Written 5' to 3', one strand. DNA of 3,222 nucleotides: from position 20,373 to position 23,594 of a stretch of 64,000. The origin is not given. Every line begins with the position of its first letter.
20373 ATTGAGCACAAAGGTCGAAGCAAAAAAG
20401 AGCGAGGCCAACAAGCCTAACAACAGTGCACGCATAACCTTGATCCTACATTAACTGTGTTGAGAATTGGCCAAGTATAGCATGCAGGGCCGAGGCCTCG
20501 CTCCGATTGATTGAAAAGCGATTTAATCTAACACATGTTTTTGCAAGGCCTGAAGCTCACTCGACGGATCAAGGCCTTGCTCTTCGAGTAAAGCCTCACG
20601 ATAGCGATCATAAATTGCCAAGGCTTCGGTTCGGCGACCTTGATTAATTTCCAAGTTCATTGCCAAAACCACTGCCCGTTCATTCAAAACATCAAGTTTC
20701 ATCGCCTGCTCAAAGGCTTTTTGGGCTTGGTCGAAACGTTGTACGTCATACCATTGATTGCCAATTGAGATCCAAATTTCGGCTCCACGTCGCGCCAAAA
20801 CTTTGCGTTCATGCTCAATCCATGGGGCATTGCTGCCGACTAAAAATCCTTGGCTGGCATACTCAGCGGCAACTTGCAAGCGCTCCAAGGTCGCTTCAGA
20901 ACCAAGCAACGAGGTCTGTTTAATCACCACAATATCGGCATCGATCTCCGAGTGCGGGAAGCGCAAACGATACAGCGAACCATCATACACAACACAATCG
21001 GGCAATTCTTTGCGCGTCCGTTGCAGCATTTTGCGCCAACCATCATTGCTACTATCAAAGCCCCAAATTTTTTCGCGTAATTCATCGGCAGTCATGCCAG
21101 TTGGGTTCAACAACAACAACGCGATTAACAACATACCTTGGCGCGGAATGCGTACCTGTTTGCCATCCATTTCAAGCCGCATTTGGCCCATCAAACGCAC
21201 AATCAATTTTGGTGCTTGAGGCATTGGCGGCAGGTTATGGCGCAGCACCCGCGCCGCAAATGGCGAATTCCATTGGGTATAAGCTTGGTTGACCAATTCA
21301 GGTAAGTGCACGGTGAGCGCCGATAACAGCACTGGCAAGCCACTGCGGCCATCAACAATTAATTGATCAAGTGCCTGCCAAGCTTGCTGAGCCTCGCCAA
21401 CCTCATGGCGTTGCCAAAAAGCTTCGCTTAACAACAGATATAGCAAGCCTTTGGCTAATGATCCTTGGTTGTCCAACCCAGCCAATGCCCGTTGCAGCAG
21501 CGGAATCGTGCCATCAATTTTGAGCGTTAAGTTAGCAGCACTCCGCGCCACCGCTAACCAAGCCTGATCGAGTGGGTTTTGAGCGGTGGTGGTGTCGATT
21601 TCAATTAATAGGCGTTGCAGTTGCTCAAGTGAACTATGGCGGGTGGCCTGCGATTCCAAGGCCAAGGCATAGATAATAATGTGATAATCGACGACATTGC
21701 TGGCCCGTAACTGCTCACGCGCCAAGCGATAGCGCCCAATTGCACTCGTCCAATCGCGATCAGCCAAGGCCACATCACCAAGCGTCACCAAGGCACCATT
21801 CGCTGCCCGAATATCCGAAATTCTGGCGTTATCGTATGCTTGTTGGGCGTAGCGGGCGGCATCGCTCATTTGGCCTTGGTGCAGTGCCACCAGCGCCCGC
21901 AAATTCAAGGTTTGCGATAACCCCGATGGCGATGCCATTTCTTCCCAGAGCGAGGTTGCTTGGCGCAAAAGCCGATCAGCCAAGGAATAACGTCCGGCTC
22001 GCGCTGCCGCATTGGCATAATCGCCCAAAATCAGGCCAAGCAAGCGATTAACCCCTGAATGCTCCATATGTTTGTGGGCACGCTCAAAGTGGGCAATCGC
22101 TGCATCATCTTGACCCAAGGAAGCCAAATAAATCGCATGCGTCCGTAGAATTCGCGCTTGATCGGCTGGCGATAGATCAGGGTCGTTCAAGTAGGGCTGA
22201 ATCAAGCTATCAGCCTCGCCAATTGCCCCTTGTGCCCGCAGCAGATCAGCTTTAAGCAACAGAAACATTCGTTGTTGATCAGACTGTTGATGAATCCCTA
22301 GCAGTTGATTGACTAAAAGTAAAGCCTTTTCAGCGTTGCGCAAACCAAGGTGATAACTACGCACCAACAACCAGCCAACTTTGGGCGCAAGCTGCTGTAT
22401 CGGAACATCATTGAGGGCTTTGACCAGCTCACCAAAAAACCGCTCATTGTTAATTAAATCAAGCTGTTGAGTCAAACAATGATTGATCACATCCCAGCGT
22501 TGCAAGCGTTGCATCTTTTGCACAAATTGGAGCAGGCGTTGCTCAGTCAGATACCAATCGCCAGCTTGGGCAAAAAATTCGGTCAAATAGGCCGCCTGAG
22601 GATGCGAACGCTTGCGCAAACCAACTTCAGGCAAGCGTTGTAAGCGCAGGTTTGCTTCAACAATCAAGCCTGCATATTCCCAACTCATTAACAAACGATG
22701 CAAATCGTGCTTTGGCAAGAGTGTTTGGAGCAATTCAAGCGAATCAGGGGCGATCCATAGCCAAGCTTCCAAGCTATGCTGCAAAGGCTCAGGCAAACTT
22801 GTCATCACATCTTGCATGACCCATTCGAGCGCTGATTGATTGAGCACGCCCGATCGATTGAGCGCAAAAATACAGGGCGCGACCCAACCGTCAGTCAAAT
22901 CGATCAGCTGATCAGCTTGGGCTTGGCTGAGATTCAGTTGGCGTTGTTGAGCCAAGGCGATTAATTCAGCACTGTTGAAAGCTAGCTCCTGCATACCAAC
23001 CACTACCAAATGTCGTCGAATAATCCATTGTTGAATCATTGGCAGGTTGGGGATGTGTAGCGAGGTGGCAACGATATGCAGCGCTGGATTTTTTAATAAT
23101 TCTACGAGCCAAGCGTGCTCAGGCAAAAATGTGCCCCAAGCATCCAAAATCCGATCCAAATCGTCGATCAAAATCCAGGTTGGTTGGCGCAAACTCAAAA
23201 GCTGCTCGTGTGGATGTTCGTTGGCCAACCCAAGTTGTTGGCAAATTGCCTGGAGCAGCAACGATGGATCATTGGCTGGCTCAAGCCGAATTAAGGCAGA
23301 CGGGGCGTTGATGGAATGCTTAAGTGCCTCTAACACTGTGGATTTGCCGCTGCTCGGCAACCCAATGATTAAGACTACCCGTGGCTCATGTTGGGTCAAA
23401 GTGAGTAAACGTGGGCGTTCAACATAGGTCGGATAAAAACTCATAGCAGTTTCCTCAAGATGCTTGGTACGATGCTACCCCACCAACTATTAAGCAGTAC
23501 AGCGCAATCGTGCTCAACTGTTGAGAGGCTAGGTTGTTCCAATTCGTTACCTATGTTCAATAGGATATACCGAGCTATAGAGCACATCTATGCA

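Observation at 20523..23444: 973-aa P-loop NTPase-TPR-SARP regulator with inverted domain order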

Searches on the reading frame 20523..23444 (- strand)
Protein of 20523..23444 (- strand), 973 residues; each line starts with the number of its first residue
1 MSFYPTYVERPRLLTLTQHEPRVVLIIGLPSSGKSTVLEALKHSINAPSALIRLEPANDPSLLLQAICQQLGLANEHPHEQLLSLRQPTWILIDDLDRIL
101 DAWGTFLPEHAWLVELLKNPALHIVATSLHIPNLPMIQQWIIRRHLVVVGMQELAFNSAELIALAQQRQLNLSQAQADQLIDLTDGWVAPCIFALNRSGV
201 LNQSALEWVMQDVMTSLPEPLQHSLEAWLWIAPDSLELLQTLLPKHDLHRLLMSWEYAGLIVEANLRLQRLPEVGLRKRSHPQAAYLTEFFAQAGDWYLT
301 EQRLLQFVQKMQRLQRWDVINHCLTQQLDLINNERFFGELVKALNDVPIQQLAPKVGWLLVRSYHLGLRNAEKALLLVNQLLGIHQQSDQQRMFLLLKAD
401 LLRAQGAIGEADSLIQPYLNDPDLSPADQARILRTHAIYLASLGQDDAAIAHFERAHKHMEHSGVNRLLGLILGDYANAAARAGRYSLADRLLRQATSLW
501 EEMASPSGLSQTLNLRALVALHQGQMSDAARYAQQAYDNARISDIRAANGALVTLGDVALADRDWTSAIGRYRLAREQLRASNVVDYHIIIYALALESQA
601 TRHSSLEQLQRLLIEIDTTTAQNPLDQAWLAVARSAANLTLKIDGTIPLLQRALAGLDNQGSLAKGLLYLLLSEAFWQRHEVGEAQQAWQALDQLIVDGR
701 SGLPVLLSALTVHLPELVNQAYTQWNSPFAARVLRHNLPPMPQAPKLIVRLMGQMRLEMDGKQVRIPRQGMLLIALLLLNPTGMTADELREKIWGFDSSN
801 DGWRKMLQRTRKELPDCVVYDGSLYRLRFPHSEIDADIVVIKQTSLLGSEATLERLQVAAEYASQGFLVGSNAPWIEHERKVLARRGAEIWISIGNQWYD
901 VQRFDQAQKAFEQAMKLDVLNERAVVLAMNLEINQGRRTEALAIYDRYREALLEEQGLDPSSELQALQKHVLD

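Call 4: search_protein_families(library=pfam, proteins=[window:20523-23444:-], max_evalue=1)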
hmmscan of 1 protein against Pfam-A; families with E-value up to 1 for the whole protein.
window:20523-23444:- (973 aa): 22 families
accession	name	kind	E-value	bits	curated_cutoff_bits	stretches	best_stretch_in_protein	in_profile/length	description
PF03704.23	BTAD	-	5.8e-11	43.4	22.1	1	871-972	45-146/146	Bacterial transcriptional activator domain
PF07719.23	TPR_2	-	5.5e-07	29.7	27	1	888-918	1-31/34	Tetratricopeptide repeat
PF13401.12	AAA_22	-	9.1e-07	29.7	27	1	20-83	4-72/130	AAA domain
PF13424.12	TPR_12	-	2.2e-06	28.2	30.1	2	428-501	1-76/77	Tetratricopeptide repeat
PF00515.34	TPR_1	-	3.3e-06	27.1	27.8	1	888-918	1-31/34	Tetratricopeptide repeat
PF13191.12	AAA_16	-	0.00045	21.2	32.6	1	17-61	20-63/167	AAA ATPase domain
PF19975.5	DO-GTPase1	-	0.0023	17.7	27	1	25-93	1-69/271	Double-GTPase 1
PF14559.12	TPR_19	-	0.0033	18.1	25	1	902-951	5-54/68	Tetratricopeptide repeat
PF13555.12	AAA_29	-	0.017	15.3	27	1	21-42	22-43/61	P-loop containing region of AAA domain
PF10938.13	YfdX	-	0.019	15.4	26.6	1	516-657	7-143/149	YfdX protein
PF05729.18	NACHT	-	0.019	15.2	26.7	1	23-127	2-127/167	NACHT domain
PF06414.18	Zeta_toxin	-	0.023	14.6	22.3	1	16-55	11-50/199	Zeta toxin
PF25199.1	nSTAND_NTPase5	-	0.026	14.8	34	1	15-104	35-113/145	Novel STAND NTPase 5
PF13238.12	AAA_18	-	0.067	14.1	29.4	1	24-70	1-34/128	AAA domain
PF13671.12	AAA_33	-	0.083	13.6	27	1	23-41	1-19/143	AAA domain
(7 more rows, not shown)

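Call 5: search_protein_families(library=ncbifam, proteins=[window:20523-23444:-], max_evalue=1)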
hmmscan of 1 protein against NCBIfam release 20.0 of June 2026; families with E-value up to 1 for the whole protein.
window:20523-23444:- (973 aa): 14 families
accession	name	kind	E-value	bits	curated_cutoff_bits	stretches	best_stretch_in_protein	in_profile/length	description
NF053617.1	SARPRegAfsRStmc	equivalog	2.4e-11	42.4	1430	2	743-972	25-266/986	SARP-family global regulator AfsR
TIGR02521.1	type_IV_pilW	equivalog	9.2e-05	22.1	154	1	891-952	138-199/234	type IV pilus biogenesis/stability protein PilW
NF052415.1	T3SS_chap_SctY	equivalog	0.00015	22.2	70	1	368-420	53-105/106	type III secretion apparatus assembly chaperone SctY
NF006743.0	PRK09270.1-2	equivalog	0.0042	16.2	227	1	14-49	20-56/217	nucleoside/nucleotide kinase family protein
NF008757.0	PRK11788.1-5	equivalog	0.0043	16.3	363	1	883-948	175-240/388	lipopolysaccharide assembly protein LapB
NF042912.1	Amuc_1098_fam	equivalog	0.015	13.4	750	1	894-955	161-220/805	Amuc_1098 family type IV pilus outer membrane protein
TIGR02552.1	LcrH_SycD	equivalog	0.025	14.3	104.8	1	889-943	53-107/136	SycD/LcrH family type III secretion system chaperone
NF002725.1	PRK02603.1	equivalog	0.026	14.5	143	1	425-502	67-145/173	photosystem I assembly protein Ycf3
NF053720.1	NsdA_fam_reg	subfamily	0.031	13.8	75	1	429-502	240-313/432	NsdA family TPR-like regulatory protein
NF053520.1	HK_Porph_FimS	equivalog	0.035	12.3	600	1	394-542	11-156/618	sensor histidine kinase FimS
NF033920.0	C39_PA2778_fam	equivalog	0.038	13.4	150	0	434-538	160-252/255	PA2778 family cysteine peptidase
TIGR01663.1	PNK-3'Pase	equivalog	0.066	11.6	502.8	1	11-40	354-383/520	bifunctional polynucleotide phosphatase/kinase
TIGR00990.1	3a0801s09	subfamily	0.11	11.1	757.25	1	901-948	521-568/615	mitochondrial import receptor subunit TOM70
TIGR01675.1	plant-AP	equivalog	0.17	11.1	264.3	1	878-911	186-219/229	plant acid phosphatase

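Call 7: find_homologous_proteins(query=window:20523-23444:-)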
Query window:20523-23444:- (973 aa): 7 proteins with E <= 0.001 among 8000 candidates.
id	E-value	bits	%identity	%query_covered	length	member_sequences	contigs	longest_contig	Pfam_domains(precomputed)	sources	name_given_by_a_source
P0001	0.0e+0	2125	98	100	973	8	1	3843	PF03704.24,PF00515.35,PF13424.13,PF13401.13,PF07719.24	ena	-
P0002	0.0e+0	1762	82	100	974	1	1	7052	PF03704.24,PF07719.24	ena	-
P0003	0.0e+0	1755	82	100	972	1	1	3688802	PF03704.24,PF13424.13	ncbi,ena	-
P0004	0.0e+0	1751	82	100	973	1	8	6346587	PF03704.24,PF13424.13,PF13401.13,PF07719.24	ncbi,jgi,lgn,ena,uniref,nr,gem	ncbi:MAG TPA: hypothetical protein DEF47_07255 [Herpetosiphon sp.]|uniref:Tetratricopeptide TPR_2 re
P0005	0.0e+0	1726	81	100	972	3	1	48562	PF03704.24,PF13401.13,PF07719.24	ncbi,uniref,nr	ncbi:BTAD domain-containing putative transcriptional regulator [Herpetosiphon llansteffanensis]|unir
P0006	0.0e+0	1641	77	100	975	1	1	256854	PF03704.24,PF13401.13,PF07719.24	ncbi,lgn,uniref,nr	ncbi:BTAD domain-containing putative transcriptional regulator [Herpetosiphon giganteus]|uniref:BTAD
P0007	3.8e-4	37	20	58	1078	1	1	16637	PF03704.24,PF25873.1,PF17874.8,PF00515.35,PF13424.13,PF07719.24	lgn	-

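Call 9: search_solved_structures(query=window:20523-23444:-, max_evalue=1, show_alignments=2)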
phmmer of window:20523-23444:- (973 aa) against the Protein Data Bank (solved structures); distinct sequences matched with E-value up to 1: 27.
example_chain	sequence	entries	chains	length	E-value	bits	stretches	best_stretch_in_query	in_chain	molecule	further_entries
9qhb_A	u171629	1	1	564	1.7e-16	62.7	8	876-949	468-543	Engineered tetratricopeptide repeat protein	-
8bu0_A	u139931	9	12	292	1.7e-12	49.5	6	883-948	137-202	Consensus tetratricopeptide repeat protein | Crystal structure of an 8-repeat consensus TPR superhelix with Zinc. | Monomer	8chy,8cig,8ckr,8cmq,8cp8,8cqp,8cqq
9qhc_A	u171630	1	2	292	2e-09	39.3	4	883-948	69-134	Engineered tetratricopeptide repeat protein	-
8ch0_A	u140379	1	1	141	6.4e-07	31.1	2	885-947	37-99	Consensus tetratricopeptide repeat protein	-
2fo7_A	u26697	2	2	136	2e-06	29.4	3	883-947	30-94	SYNTHETIC CONSENSUS TPR PROTEIN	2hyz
1na0_A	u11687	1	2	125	5.9e-06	27.9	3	887-948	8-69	designed protein CTPR3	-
8hvr_I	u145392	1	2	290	1.6e-05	26.4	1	747-972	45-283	Regulatory protein AfsR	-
6vl6_A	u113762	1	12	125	0.00011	23.7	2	886-936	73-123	T33_dn2A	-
6vfh_A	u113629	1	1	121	0.00015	23.2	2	887-931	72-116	T33_dn10A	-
1na3_A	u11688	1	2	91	0.00022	22.7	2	887-947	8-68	designed protein CTPR2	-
5hrz_A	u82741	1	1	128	0.00031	22.1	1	886-950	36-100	TPR domain protein 1na0C3_3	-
6vfj_B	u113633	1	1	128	0.00035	22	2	886-946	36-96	I53_dn5B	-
6vfi_B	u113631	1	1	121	0.00035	22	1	886-961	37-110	O43_dn18B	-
8jke_I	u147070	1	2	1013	0.00062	21.2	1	747-972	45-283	Regulatory protein AfsR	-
8k60_I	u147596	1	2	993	0.00066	21.1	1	748-972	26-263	Regulatory protein AfsR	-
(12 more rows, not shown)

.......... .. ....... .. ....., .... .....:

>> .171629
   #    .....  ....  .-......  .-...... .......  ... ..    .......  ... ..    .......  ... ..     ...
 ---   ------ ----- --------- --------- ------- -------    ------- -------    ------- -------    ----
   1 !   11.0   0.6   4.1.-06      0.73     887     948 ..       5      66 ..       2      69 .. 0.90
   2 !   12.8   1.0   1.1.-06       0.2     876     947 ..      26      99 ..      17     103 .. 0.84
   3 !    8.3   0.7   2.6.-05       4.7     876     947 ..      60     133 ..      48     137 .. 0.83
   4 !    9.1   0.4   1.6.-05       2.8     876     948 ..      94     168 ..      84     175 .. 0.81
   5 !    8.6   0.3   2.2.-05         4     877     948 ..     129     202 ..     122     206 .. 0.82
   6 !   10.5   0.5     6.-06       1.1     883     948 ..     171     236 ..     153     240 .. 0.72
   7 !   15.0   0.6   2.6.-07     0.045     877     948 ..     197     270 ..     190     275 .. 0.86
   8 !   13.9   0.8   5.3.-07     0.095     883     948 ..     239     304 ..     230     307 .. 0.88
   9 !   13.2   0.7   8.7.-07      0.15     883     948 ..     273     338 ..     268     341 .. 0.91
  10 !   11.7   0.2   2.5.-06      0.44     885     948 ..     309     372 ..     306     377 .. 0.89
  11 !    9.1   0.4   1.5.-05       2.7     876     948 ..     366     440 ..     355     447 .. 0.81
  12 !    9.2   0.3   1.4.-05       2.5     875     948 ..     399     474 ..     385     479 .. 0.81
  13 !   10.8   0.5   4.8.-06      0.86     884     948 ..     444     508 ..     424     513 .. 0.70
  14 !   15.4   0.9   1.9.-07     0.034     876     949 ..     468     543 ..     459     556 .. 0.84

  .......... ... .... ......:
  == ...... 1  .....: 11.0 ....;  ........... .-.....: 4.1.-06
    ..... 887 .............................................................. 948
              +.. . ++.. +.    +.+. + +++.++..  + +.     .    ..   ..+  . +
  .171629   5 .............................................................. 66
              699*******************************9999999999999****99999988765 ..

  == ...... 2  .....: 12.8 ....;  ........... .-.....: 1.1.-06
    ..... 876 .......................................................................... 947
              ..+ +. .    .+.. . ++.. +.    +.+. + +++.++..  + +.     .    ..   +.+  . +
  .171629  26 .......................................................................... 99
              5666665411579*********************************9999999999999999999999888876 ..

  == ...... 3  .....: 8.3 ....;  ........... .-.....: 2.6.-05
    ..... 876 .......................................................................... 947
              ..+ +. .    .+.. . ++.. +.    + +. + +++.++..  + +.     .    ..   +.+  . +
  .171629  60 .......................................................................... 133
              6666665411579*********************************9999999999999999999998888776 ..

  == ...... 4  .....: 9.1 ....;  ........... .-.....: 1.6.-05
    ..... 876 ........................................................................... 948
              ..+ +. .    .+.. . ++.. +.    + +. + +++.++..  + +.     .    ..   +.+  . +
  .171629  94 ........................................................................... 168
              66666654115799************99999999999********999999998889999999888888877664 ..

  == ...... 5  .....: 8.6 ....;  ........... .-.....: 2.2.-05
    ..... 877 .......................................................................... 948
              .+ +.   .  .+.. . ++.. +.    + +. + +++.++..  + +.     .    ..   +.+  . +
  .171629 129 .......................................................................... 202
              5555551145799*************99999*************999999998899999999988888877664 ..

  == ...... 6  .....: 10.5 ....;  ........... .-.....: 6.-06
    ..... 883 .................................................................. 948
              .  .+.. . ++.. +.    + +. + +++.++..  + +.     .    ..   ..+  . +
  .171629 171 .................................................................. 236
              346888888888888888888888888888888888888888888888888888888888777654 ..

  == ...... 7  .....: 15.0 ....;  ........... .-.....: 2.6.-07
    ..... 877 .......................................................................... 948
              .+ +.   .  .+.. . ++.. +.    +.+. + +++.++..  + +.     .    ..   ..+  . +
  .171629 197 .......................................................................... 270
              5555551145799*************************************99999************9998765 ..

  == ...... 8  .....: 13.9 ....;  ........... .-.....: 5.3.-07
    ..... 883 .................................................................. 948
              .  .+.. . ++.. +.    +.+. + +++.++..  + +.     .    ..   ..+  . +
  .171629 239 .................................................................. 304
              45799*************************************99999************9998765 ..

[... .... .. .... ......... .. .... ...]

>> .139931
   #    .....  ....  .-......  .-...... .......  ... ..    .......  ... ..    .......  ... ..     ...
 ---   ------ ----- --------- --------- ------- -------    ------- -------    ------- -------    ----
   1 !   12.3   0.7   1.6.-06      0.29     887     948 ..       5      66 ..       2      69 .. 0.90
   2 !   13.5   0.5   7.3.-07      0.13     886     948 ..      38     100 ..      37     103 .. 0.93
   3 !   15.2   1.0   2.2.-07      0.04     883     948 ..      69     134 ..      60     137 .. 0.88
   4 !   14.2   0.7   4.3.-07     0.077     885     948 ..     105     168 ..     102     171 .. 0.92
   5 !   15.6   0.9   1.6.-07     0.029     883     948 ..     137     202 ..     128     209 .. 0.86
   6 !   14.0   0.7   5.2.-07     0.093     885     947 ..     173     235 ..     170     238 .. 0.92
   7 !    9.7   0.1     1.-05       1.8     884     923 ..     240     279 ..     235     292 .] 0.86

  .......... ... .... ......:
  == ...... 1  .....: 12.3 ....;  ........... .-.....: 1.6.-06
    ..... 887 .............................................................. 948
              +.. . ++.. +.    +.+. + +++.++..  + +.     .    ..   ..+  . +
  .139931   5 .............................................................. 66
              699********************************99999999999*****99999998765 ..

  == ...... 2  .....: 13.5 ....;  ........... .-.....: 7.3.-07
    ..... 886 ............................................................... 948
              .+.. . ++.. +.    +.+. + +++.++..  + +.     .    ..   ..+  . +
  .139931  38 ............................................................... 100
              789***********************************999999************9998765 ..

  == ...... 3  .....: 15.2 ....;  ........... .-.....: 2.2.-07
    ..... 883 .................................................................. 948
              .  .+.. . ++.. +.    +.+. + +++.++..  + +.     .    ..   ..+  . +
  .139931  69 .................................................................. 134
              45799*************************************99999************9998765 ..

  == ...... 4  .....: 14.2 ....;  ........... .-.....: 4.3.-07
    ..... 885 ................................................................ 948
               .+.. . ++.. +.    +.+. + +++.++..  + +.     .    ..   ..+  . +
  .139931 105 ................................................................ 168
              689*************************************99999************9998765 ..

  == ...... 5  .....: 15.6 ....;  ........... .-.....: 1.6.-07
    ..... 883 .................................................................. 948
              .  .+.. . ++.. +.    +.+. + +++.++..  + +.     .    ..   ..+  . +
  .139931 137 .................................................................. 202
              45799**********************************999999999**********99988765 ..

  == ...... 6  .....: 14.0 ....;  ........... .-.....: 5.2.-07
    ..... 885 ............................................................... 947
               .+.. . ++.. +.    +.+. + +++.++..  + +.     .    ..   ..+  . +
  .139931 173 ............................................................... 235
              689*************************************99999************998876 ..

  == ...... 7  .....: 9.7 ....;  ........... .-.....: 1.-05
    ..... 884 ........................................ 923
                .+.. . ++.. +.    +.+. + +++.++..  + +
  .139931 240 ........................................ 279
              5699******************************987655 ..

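Call 17: find_encoding_contigs(protein=P0004, flank=8000, max_places=2)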
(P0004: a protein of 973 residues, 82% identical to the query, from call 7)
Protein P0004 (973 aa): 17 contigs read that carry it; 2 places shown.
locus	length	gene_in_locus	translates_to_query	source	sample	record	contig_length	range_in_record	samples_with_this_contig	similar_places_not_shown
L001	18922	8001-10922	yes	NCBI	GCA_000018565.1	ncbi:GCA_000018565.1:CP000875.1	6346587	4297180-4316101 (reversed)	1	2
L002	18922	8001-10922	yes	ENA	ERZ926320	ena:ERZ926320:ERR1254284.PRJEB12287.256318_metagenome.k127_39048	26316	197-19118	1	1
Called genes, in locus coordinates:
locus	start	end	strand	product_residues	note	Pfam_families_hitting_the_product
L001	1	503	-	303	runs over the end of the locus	PF13479:AAA_24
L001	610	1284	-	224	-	PF00990:GGDEF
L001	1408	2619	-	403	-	PF01594:AI-2E_transport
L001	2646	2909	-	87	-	PF03776:MinE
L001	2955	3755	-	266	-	PF00142:Fer4_NifH (weak), PF01656:CbiA, PF02374:ArsA_ATPase (weak), PF06564:CBP_BcsQ, PF09140:MipZ, PF10609:ParA, PF13481:AAA_25 (weak), PF13614:AAA_31, +1 more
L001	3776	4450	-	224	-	PF05209:MinC_N, PF22642:MinC_N_1, PF03775:MinC_C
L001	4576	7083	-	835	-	PF00483:NTP_transferase, PF12804:NTP_transf_3 (weak), PF00132:Hexapep (faint), PF25084:LbH_EIF2B, PF25087:GMPPB_C, PF02878:PGM_PMM_I, PF02879:PGM_PMM_II, PF02880:PGM_PMM_III (weak), +1 more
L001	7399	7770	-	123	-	PF00903:Glyoxalase (weak)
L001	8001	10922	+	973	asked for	PF13401:AAA_22 (weak), PF13424:TPR_12 (faint), PF07719:TPR_2 (faint), PF03704:BTAD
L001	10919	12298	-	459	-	-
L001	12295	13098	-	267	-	PF19293:CdaA_N (weak), PF02457:DAC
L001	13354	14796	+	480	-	PF04174:CP_ATPgrasp_1, PF14403:CP_ATPgrasp_2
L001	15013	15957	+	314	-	PF04168:Alpha-E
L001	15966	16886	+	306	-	PF03747:ADP_ribosyl_GH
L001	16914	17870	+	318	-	PF08379:Bact_transglu_N, PF01841:Transglut_core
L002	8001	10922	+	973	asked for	PF13401:AAA_22 (weak), PF13424:TPR_12 (faint), PF07719:TPR_2 (faint), PF03704:BTAD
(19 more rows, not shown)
